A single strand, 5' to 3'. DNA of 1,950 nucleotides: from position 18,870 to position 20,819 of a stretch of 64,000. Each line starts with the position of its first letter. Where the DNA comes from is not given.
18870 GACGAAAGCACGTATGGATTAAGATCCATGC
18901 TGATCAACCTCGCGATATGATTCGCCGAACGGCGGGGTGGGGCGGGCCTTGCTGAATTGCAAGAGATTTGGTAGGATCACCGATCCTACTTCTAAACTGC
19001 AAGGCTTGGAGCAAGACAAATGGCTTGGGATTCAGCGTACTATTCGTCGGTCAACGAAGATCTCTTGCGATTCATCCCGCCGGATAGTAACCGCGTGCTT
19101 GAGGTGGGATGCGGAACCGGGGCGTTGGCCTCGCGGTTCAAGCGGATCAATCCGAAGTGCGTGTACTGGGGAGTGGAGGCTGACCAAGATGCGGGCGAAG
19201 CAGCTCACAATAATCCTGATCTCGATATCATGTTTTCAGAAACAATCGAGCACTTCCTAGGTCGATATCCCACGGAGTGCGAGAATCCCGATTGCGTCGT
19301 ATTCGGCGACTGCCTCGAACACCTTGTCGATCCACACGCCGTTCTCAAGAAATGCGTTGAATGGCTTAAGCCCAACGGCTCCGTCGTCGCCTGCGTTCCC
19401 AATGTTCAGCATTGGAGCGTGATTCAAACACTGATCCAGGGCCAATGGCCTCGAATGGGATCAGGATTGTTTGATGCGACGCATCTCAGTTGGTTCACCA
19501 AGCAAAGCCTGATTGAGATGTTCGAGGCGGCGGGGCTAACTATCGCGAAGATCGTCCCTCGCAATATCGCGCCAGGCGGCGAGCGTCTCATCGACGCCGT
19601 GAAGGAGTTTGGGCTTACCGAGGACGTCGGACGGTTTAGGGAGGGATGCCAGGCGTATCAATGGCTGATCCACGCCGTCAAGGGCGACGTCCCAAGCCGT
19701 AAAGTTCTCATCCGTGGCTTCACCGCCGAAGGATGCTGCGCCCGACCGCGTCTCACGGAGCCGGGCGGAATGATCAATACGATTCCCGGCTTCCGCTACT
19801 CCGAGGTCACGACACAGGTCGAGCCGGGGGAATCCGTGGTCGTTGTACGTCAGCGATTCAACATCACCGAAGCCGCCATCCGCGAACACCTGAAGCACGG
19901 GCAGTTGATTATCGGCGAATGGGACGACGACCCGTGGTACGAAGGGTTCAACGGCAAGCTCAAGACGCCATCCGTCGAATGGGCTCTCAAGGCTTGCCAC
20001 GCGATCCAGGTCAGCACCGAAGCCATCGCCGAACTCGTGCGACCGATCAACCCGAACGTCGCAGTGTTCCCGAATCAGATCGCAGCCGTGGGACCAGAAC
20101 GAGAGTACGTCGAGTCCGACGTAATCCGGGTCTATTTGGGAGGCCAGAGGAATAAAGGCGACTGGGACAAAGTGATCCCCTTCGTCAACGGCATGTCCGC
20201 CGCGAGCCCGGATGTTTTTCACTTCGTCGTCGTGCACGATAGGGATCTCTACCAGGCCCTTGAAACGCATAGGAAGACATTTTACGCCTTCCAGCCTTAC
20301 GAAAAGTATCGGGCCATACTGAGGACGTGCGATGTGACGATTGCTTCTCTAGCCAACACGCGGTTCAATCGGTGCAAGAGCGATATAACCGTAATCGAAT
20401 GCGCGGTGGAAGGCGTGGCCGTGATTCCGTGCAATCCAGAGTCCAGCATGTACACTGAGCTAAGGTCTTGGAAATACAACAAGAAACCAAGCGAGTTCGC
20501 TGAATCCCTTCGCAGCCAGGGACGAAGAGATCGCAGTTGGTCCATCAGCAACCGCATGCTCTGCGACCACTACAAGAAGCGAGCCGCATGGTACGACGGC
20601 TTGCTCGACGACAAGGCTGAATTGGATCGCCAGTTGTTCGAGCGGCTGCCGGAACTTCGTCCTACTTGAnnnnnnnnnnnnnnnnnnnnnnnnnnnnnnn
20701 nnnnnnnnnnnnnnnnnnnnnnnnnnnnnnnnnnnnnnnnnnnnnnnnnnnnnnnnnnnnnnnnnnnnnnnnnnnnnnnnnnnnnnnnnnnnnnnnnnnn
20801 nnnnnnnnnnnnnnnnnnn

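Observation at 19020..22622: Glycosylation-type island inserted inside the late structural operon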

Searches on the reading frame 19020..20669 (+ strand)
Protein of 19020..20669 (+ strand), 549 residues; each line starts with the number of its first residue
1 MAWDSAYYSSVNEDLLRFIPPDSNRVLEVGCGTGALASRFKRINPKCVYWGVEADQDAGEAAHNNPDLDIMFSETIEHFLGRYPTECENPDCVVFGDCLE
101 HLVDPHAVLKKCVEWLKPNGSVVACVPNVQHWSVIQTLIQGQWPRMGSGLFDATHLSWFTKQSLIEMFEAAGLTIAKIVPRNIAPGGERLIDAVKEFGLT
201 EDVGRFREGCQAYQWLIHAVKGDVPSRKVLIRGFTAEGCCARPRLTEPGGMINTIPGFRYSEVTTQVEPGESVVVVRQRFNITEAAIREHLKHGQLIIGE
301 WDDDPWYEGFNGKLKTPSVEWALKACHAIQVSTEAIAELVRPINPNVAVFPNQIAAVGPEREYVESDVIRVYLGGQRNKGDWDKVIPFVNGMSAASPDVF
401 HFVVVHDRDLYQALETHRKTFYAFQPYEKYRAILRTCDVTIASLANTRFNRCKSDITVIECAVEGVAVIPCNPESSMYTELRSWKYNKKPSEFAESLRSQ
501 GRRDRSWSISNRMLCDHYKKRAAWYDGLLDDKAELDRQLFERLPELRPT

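Call 3: search_protein_families(library=pfam, proteins=[window:19020-20669:+], max_evalue=0.01)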
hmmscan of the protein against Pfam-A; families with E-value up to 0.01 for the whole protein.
window:19020-20669:+ (549 aa): 7 families
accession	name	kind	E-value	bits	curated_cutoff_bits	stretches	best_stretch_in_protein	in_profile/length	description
PF13489.12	Methyltransf_23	-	1.2e-21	77.5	27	1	14-176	12-162/164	Methyltransferase domain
PF08242.18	Methyltransf_12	-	2.9e-11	44.4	30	1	27-121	1-97/98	Methyltransferase domain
PF08241.18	Methyltransf_11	-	9.4e-10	39.4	21.2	1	27-123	1-94/95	Methyltransferase domain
PF13649.12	Methyltransf_25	-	1.4e-09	38.9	27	1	26-120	1-97/97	Methyltransferase domain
PF13847.12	Methyltransf_31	-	2.5e-07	30.9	27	1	23-132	4-117/145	Methyltransferase domain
PF07021.18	MetW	-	2.1e-06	28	21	1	15-146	7-130/193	Methionine biosynthesis protein MetW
PF05175.20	MTS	-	0.0014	18.7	23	1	15-65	23-74/170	Methyltransferase small domain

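Call 4: search_protein_families(library=phrogs, proteins=[window:19020-20669:+], max_evalue=0.01)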
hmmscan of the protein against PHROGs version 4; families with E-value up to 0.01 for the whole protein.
window:19020-20669:+ (549 aa): 3 families
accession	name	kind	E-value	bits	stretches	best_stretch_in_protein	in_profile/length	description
phrog_7162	-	moron, auxiliary metabolic gene and host takeover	4.5e-20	73.1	1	260-543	26-308/309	glycosyltransferase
phrog_4752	-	other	1.2e-07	32.2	1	15-139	44-173/241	tRNA methyltransferase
phrog_22502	-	other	0.0045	17.8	0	17-133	66-182/276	methyltransferase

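Call 6: search_dna_similar(query=window:19020-20669:+, collection=phages, mode=protein)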
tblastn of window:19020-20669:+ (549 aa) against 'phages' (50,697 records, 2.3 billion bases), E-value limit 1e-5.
Records with a match: 4; places in all: 4; records where one place covers at least 80% of the query: 0.
Best place of each record, by identity: <60% 4.
By first word of the organism name: Listeria 2; Enterococcus 2.
By host as written in the record: Listeria monocytogenes 2; Enterococcus faecalis 1; - 1.
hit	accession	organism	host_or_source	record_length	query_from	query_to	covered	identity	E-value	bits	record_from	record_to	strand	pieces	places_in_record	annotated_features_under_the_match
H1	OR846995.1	Listeria phage LM 4-11-1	Listeria monocytogenes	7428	19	295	50%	29.4%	5e-15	85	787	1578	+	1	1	record has no annotation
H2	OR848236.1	Listeria phage LM 4-14-1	Listeria monocytogenes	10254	19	295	50%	29.4%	5e-15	85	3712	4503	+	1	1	record has no annotation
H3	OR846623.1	Enterococcus phage Efs 1-1-1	Enterococcus faecalis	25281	22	177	28%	31.7%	6e-14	81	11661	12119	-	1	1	record has no annotation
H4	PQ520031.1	Enterococcus phage IME_EF3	-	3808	22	177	28%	31.7%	6e-14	81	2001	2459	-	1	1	record has no annotation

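Call 10: search_protein_families(library=ncbifam, proteins=[window:19020-20669:+], max_evalue=0.1)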
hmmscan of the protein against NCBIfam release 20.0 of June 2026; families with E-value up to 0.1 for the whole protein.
window:19020-20669:+ (549 aa): 15 families
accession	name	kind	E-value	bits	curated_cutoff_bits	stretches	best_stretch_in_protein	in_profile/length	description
TIGR01983.1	UbiG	equivalog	9.1e-10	38.2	102.95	1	23-141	50-168/228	bifunctional 2-polyprenyl-6-hydroxyphenol methylase/3-demethylubiquinol 3-O-methyltransferase UbiG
TIGR02081.1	metW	equivalog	1.5e-07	31.2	189.5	1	15-175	7-162/194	methionine biosynthesis protein MetW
NF045667.1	MTase_DVU1556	equivalog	1.8e-06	27.5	155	1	21-123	21-118/213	DVU_1556 family methyltransferase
TIGR02072.1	BioC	equivalog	9.9e-06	25.5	184.95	1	14-123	22-131/244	malonyl-ACP O-methyltransferase BioC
NF043040.1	corrin_prot_MT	hypoth_equivalog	1.6e-05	24.5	180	1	10-123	29-146/216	corrinoid protein-associated methyltransferase CpaM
TIGR02469.1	CbiT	equivalog_domain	3.8e-05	23.9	78.3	1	21-124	18-120/124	precorrin-6Y C5,15-methyltransferase (decarboxylating) subunit CbiT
TIGR03534.1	RF_mod_PrmC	equivalog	0.00019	21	199.1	1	15-66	80-132/253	peptide chain release factor N(5)-glutamine methyltransferase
TIGR04543.1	ketoArg_3Met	equivalog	0.00061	19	425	1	13-64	140-191/336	2-ketoarginine methyltransferase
TIGR00755.1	ksgA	equivalog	0.004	16.5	171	1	22-66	28-71/256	16S rRNA (adenine(1518)-N(6)/adenine(1519)-N(6))-dimethyltransferase RsmA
NF008264.0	PRK11036.1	equivalog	0.0078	15.7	366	1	14-146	36-168/261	tRNA uridine 5-oxyacetic acid(34) methyltransferase CmoM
NF005640.0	PRK07402.1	equivalog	0.013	15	219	1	24-131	45-150/200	precorrin-6Y C5,15-methyltransferase subunit CbiT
TIGR04345.1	ovoA_Cterm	equivalog_domain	0.029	13.9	170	0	87-125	132-170/242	putative 4-mercaptohistidine N1-methyltransferase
TIGR00091.1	TIGR00091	equivalog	0.031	13.6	112.65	1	22-56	16-50/194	tRNA (guanosine(46)-N7)-methyltransferase TrmB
NF050150.1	RiPP_MTase_ApyS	equivalog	0.032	13.4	400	1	24-62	143-181/323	RiPP biosynthesis methyltransferase ApyS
NF011529.0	PRK14968.1-3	equivalog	0.082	12.3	162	0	22-68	34-78/198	putative methyltransferase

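Call 13: search_solved_structures(query=window:19020-20669:+, max_evalue=0.01)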
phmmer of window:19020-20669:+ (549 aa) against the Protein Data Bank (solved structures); distinct sequences matched with E-value up to 0.01: 6.
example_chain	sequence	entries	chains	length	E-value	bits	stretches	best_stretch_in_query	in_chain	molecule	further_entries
3cc8_A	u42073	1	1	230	7.4e-33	117.1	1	6-179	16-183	Putative methyltransferase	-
4kdc_A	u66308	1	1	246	1.3e-05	27.2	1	24-132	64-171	3-demethylubiquinone-9 3-methyltransferase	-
4kdr_A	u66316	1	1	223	2.6e-05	26.2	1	24-124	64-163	3-demethylubiquinone-9 3-methyltransferase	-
5dpm_A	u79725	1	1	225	2.6e-05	26.2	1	24-124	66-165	Ubiquinone biosynthesis O-methyltransferase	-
3mgg_A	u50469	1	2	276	4.7e-05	25.4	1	20-124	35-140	Methyltransferase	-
4iv8_A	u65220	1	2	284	0.0028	19.5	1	19-133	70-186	Phosphoethanolamine N-methyltransferase,putative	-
